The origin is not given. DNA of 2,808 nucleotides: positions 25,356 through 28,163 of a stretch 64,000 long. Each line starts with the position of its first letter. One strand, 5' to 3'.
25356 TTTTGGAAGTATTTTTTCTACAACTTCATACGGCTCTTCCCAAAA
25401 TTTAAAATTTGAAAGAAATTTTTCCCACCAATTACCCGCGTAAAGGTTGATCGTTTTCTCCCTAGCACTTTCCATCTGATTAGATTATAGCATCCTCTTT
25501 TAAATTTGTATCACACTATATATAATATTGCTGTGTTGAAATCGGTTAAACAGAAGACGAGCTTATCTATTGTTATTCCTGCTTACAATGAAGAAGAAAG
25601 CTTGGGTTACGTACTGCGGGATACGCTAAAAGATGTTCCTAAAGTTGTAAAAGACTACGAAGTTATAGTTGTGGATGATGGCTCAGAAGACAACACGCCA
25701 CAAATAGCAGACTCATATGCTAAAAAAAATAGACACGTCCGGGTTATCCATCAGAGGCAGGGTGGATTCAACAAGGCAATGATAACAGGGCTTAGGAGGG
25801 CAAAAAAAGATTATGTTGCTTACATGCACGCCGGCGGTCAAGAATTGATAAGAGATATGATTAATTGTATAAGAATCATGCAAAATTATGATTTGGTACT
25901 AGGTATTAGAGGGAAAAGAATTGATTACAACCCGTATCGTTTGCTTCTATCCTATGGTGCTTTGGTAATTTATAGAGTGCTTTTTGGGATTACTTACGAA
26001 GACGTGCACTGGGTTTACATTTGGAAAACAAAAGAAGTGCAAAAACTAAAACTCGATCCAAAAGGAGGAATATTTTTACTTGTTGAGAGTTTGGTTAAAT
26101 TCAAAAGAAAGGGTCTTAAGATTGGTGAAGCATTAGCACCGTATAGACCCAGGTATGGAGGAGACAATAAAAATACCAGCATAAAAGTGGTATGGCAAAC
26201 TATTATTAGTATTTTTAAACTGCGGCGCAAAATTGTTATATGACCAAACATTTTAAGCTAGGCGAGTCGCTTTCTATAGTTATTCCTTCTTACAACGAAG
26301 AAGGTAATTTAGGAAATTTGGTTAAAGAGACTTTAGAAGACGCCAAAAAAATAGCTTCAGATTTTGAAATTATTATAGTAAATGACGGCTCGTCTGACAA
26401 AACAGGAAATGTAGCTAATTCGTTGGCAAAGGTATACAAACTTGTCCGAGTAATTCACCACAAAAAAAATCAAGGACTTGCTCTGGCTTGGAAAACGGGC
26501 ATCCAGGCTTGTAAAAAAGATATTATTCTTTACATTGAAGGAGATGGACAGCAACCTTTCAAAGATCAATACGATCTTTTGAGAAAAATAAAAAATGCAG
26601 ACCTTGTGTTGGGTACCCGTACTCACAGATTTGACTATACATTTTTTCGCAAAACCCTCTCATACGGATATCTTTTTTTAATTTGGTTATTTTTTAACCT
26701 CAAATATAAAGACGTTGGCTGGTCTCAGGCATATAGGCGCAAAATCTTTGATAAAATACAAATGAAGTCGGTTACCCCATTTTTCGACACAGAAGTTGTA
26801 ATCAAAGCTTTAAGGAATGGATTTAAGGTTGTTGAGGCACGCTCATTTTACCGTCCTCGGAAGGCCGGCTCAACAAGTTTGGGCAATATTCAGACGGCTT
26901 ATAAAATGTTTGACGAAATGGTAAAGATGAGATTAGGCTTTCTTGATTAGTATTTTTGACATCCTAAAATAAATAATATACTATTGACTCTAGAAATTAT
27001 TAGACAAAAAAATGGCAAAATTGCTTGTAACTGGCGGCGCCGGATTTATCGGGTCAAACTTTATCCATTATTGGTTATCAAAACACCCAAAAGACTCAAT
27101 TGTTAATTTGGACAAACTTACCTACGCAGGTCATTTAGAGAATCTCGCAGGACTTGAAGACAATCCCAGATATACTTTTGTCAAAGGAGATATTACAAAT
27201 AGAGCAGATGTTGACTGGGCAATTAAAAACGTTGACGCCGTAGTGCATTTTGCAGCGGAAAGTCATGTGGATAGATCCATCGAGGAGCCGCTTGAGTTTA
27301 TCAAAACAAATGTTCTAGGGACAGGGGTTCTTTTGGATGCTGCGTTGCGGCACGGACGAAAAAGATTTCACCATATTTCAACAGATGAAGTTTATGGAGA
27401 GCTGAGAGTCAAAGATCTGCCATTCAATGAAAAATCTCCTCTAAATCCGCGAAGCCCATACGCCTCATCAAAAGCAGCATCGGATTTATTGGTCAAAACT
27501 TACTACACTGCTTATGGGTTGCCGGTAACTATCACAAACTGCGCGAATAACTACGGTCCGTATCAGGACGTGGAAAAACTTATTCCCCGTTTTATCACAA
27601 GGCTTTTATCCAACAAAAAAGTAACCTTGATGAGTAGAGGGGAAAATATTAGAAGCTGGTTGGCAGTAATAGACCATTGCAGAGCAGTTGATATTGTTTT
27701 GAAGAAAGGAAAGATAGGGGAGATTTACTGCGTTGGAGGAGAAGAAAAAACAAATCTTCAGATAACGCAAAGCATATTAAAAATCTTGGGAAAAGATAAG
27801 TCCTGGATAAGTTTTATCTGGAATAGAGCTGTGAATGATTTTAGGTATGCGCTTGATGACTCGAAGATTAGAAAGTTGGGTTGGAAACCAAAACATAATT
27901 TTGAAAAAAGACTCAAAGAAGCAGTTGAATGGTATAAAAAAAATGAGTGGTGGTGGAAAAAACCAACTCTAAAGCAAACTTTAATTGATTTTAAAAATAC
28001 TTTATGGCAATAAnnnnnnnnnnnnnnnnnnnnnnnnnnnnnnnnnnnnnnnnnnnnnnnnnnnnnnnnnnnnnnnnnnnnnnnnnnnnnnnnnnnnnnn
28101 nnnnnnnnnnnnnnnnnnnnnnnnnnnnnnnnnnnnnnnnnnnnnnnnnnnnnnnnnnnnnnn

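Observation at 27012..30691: Candidate pathway for a C-methyl-branched 6-deoxyhexose: RmlB, then an FdtA-like ketoisomerase, then a TylCIII-like C-methyltransferase, then an SDR reductase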

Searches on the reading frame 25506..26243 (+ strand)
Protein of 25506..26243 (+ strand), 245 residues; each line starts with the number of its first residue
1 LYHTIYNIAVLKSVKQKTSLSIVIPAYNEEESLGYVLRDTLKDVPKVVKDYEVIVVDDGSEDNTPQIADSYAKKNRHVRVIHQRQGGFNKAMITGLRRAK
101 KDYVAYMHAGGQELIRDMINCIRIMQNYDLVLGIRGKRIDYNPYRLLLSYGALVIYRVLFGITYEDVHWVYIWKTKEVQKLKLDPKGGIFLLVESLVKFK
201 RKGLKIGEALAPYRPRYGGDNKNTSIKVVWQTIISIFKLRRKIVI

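Call 3: search_protein_families(library=pfam, proteins=[window:25506-26243:+])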
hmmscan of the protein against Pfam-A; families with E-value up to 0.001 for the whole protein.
window:25506-26243:+ (245 aa): 3 families
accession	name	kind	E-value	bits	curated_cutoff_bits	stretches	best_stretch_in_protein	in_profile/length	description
PF00535.33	Glycos_transf_2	-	9e-26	91.2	23.3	1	21-138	1-118/168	Glycosyl transferase family 2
PF13641.12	Glyco_tranf_2_3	-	1.7e-06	28.7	27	1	20-109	3-95/230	Glycosyltransferase like family 2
PF10111.15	Glyco_tranf_2_2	-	0.00021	21.3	27.3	1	21-109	1-90/276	Glycosyltransferase like family 2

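Call 4: search_protein_families(library=ncbifam, proteins=[window:25506-26243:+])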
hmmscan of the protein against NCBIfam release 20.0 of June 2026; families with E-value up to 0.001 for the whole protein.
window:25506-26243:+ (245 aa): 22 families
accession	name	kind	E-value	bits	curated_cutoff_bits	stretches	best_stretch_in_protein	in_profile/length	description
NF007482.0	PRK10073.1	equivalog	5.9e-19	68.3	423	1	15-110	3-95/334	glycosyltransferase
NF007986.1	PRK10714.1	equivalog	1.9e-16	59.9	529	1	18-140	6-131/316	undecaprenyl-phosphate 4-deoxy-4-formamido-L-arabinose transferase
TIGR03937.1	PgaC_IcaA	equivalog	4.2e-15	55.6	422.3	1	13-107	40-132/407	poly-beta-1,6-N-acetyl-D-glucosamine synthase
TIGR04283.1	glyco_like_mftF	equivalog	6.2e-14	52.1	182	1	20-110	1-82/221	TIGR04283 family arsenosugar biosynthesis glycosyltransferase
NF047588.1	GlcsyltransPgfSStrep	equivalog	5.2e-13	48.9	500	1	20-138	3-124/308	glycosyltransferase PgfS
NF047683.1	TeichurnBiosyTuaG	equivalog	5.2e-12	45.9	400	1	15-129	3-115/252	teichuronic acid biosynthesis protein TuaG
NF041875.1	EPS_EpsD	equivalog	7.2e-12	45.3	370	1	20-104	1-83/325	exopolysaccharide biosynthesis glycosyltransferase EpsD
NF010496.0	PRK13915.1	equivalog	2.2e-11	43.4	262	1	4-110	17-126/307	glucosyl-3-phosphoglycerate synthase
TIGR03965.1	mycofact_glyco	equivalog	1.5e-10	40.5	280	1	13-107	69-161/467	mycofactocin biosynthesis glycosyltransferase MftF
TIGR04182.1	glyco_TIGR04182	equivalog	7.8e-10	38.6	325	1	21-239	3-217/293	S-layer glycoprotein N-glycosyltransferase AglJ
NF038302.1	EPS_HpsE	equivalog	1.2e-09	37.6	300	1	19-107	2-93/307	hormogonium polysaccharide biosynthesis glycosyltransferase HpsE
NF058614.1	PPMAGASynPpgS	equivalog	2.4e-08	33.7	370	1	22-136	4-114/226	polyprenyl-phospho-N-acetylgalactosaminyl synthase PpgS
NF050050.1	ProtGlycPglI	equivalog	4.1e-08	33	500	1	18-121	2-103/306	GalNAc(5)-diNAcBac-PP-undecaprenol beta-1,3-glucosyltransferase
NF041391.1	DPhHxTase_Halo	equivalog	5e-07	28.9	375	1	26-105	3-73/213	dolichyl-phosphate hexose transferase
TIGR04242.1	nodulat_NodC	equivalog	3.4e-06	26.3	550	1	14-107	44-138/395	chitooligosaccharide synthase NodC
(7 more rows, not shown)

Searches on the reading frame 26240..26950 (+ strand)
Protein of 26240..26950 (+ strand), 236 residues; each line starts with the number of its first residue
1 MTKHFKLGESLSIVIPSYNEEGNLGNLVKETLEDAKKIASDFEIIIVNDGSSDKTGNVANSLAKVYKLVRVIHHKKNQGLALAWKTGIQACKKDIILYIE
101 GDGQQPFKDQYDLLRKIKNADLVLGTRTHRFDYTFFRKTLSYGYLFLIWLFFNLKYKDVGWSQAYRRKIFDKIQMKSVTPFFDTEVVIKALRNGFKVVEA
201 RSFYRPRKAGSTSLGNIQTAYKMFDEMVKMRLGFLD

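Call 3: search_protein_families(library=pfam, proteins=[window:26240-26950:+])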
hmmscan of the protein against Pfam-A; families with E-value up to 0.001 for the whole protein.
window:26240-26950:+ (236 aa): 3 families
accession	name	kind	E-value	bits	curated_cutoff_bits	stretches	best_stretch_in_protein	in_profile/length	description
PF00535.33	Glycos_transf_2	-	4.6e-29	101.9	23.3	1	12-173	1-167/168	Glycosyl transferase family 2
PF10111.15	Glyco_tranf_2_2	-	9.2e-09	35.6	27.3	1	12-104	1-93/276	Glycosyltransferase like family 2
PF13641.12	Glyco_tranf_2_3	-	1.2e-08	35.7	27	1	11-102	3-96/230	Glycosyltransferase like family 2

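Call 4: search_protein_families(library=ncbifam, proteins=[window:26240-26950:+])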
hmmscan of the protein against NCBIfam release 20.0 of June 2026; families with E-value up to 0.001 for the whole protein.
window:26240-26950:+ (236 aa): 18 families
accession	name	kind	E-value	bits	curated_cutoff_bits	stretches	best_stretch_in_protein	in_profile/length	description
TIGR03937.1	PgaC_IcaA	equivalog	6.1e-20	71.5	422.3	1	9-103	45-136/407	poly-beta-1,6-N-acetyl-D-glucosamine synthase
NF007986.1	PRK10714.1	equivalog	1.2e-18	67.2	529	1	10-173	7-172/316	undecaprenyl-phosphate 4-deoxy-4-formamido-L-arabinose transferase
NF007482.0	PRK10073.1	equivalog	9e-15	54.5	423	1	9-104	6-97/334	glycosyltransferase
TIGR04182.1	glyco_TIGR04182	equivalog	1.4e-14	54.2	325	1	12-229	3-216/293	S-layer glycoprotein N-glycosyltransferase AglJ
NF041875.1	EPS_EpsD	equivalog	6.3e-14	52.1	370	1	11-104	1-91/325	exopolysaccharide biosynthesis glycosyltransferase EpsD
NF047588.1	GlcsyltransPgfSStrep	equivalog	1.3e-13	50.9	500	1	11-131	3-125/308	glycosyltransferase PgfS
TIGR04283.1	glyco_like_mftF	equivalog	1.7e-12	47.4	182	1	11-142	1-118/221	TIGR04283 family arsenosugar biosynthesis glycosyltransferase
NF041391.1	DPhHxTase_Halo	equivalog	1.4e-11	43.8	375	1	17-229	3-207/213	dolichyl-phosphate hexose transferase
NF047683.1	TeichurnBiosyTuaG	equivalog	3.4e-11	43.3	400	1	9-104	6-98/252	teichuronic acid biosynthesis protein TuaG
NF010496.0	PRK13915.1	equivalog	4e-10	39.3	262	1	6-105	28-129/307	glucosyl-3-phosphoglycerate synthase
TIGR03965.1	mycofact_glyco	equivalog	8.2e-10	38.1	280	1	9-102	74-164/467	mycofactocin biosynthesis glycosyltransferase MftF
NF038302.1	EPS_HpsE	equivalog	2.4e-09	36.6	300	1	11-102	3-96/307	hormogonium polysaccharide biosynthesis glycosyltransferase HpsE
NF058614.1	PPMAGASynPpgS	equivalog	3.1e-09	36.6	370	1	13-130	4-116/226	polyprenyl-phospho-N-acetylgalactosaminyl synthase PpgS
NF038299.1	EPS_HpsN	equivalog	2.9e-06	26.5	425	1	10-104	2-93/317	hormogonium polysaccharide biosynthesis glycosyltransferase HpsN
NF053739.1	GlytfEpsEBac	equivalog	4.1e-06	26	450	1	11-132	3-124/265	glycosyltransferase EpsE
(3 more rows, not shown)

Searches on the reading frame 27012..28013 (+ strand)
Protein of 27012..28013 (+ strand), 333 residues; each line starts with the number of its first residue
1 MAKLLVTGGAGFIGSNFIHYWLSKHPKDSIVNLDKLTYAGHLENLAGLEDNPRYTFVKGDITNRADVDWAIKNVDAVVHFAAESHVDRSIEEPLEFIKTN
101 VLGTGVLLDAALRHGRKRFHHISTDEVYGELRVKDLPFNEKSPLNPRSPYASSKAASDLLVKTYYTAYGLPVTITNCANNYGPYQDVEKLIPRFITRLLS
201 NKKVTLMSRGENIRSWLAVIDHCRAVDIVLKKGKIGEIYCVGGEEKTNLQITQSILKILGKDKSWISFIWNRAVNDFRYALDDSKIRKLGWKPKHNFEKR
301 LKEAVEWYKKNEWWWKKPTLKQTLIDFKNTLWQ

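Call 3: search_protein_families(library=pfam, proteins=[window:27012-28013:+])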
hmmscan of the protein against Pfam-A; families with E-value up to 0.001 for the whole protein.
window:27012-28013:+ (333 aa): 7 families
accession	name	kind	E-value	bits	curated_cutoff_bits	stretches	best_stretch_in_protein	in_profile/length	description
PF16363.11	GDP_Man_Dehyd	-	1e-75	255.7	27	1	5-303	1-331/332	GDP-mannose 4,6 dehydratase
PF01370.27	Epimerase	-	4.1e-65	220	20.9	1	5-242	2-240/240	NAD dependent epimerase/dehydratase family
PF02719.21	Polysacc_synt_2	-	5.6e-18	65.6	20.2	1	4-126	1-130/293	Polysaccharide biosynthesis protein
PF01073.25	3Beta_HSD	-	7.6e-18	65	22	1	5-204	1-203/280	3-beta hydroxysteroid dehydrogenase/isomerase family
PF07993.18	NAD_binding_4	-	5.2e-17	62.3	20.1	1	6-178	1-205/258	Male sterility protein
PF04321.23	RmlD_sub_bind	-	1.5e-12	47.7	27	1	3-165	2-140/287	RmlD substrate binding domain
PF13460.12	NAD_binding_10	-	6.6e-09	36.3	27.2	1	41-160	28-131/184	NAD(P)H-binding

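Call 4: search_protein_families(library=ncbifam, proteins=[window:27012-28013:+])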
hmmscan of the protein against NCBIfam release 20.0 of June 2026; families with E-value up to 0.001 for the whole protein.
window:27012-28013:+ (333 aa): 28 families (the best 25 are shown)
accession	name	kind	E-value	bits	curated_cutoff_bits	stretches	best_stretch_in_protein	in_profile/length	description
TIGR01181.1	dTDP_gluc_dehyt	equivalog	7.7e-132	439.2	365.1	1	3-317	1-320/321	dTDP-glucose 4,6-dehydratase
NF007490.0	PRK10084.1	subfamily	7.7e-93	311.3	649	1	3-316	2-342/361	dTDP-glucose 4,6-dehydratase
NF007582.0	PRK10217.1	equivalog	4e-90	302.5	698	1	1-317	1-340/355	dTDP-glucose 4,6-dehydratase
TIGR04180.1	EDH_00030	hypoth_equivalog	6.8e-42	143.5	475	1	5-264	2-261/297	NAD-dependent 4,6-dehydratase LegB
TIGR01179.1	galE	equivalog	6.3e-35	120.6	262.3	1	3-182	1-178/332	UDP-glucose 4-epimerase GalE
TIGR02622.1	CDP_4_6_dhtase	equivalog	5.7e-28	98.1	278.45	1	3-311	6-333/352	CDP-glucose 4,6-dehydratase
TIGR03466.1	HpnA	hypoth_equivalog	7.9e-21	74.3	367.65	1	3-265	2-252/327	hopanoid-associated sugar epimerase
TIGR02197.1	heptose_epim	equivalog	1.2e-20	73.9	274.6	1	4-308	1-313/316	ADP-glyceromanno-heptose 6-epimerase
NF007956.0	PRK10675.1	subfamily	6e-19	68.3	394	1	3-158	2-157/338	UDP-glucose 4-epimerase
NF011728.1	PRK15181.1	equivalog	2.4e-18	66.2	760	1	3-220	17-239/348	Vi polysaccharide biosynthesis UDP-N-acetylglucosaminuronic acid C-4 epimerase TviC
TIGR01472.1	gmd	equivalog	8.3e-18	64.7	415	1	53-244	55-253/342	GDP-mannose 4,6-dehydratase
NF008872.0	PRK11908.1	equivalog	2e-16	60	294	1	1-251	1-260/349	bifunctional UDP-4-keto-pentose/UDP-xylose synthase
TIGR03589.1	PseB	equivalog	2.8e-16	59.4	407.75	1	3-126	6-127/324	UDP-N-acetylglucosamine 4,6-dehydratase (inverting)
NF043036.1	ErythonDh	equivalog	7e-15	55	325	1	3-164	2-163/321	D-erythronate dehydrogenase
NF052578.1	StrlDmthSdmBMthl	equivalog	9.3e-15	55.2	600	1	5-263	4-249/328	sterol demethylase protein SdmB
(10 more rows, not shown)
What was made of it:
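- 27012..28013 (+): RmlB, dTDP-glucose 4,6-dehydratase. It is the entry enzyme that makes an NDP-4-keto-6-deoxyhexose. TIGR01181 scores 439 bits against a cut-off of 365 (call 4).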
